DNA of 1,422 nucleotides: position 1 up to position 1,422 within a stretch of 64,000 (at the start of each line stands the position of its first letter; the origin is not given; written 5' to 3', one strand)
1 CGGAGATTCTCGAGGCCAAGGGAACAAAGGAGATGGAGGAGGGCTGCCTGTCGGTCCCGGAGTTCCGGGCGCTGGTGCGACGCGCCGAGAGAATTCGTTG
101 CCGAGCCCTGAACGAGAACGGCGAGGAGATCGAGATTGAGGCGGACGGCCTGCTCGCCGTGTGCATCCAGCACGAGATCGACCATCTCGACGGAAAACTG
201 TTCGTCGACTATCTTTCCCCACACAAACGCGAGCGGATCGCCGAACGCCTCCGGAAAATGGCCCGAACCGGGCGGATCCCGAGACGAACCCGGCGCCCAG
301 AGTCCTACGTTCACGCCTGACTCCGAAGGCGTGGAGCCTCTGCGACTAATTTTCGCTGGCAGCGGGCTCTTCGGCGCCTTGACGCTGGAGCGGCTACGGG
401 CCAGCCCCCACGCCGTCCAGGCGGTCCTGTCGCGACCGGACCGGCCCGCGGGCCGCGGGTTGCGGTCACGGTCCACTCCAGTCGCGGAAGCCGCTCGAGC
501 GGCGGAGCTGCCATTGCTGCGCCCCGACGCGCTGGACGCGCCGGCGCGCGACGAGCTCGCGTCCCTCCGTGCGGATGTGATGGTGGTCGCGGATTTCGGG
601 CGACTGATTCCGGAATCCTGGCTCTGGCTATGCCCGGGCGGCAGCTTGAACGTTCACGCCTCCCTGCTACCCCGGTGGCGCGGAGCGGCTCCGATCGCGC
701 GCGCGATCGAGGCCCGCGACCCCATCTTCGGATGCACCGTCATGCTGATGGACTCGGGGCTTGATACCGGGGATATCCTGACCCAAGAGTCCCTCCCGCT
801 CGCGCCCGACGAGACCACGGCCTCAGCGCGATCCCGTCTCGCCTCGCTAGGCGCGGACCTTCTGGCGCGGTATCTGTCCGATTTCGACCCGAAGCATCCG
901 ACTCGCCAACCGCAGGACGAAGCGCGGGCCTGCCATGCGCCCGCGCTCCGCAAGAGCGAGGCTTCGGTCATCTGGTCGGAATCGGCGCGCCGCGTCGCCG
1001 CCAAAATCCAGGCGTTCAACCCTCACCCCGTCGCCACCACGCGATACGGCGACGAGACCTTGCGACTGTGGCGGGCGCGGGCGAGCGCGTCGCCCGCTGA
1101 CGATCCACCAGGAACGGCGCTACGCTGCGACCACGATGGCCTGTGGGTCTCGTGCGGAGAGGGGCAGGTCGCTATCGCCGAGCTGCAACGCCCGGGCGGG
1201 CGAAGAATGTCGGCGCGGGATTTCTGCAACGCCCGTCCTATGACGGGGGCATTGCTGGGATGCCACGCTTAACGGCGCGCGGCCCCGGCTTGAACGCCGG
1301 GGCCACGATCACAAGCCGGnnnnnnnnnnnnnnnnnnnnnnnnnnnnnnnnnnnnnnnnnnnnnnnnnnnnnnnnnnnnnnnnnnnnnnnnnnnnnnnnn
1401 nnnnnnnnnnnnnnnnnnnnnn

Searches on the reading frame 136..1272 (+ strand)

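Call 29: search_protein_families(library=ncbifam, proteins=[window:136-1272:+], max_evalue=0.00001)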
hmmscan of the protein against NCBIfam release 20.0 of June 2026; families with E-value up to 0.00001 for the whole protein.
window:136-1272:+ (378 aa): 6 families
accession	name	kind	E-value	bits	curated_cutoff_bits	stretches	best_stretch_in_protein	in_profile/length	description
TIGR00460.1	fmt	equivalog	8.8e-64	215.6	201.5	1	70-366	2-303/315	methionyl-tRNA formyltransferase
NF005998.1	PRK08125.1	equivalog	2.9e-31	108.6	777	1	79-361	11-290/649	bifunctional UDP-4-amino-4-deoxy-L-arabinose formyltransferase/UDP-glucuronic acid oxidase ArnA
NF005414.0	PRK06988.1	equivalog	8.1e-28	97.3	316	1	80-353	14-288/311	formyltransferase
TIGR00639.1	PurN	equivalog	6.9e-16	58.3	150.1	1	132-238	66-172/192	phosphoribosylglycinamide formyltransferase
NF004684.0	PRK06027.1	subfamily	4.9e-08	33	223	1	140-225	160-245/286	formyltetrahydrofolate deformylase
TIGR00655.1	PurU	equivalog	1.1e-07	31.8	285.95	1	140-227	155-242/280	formyltetrahydrofolate deformylase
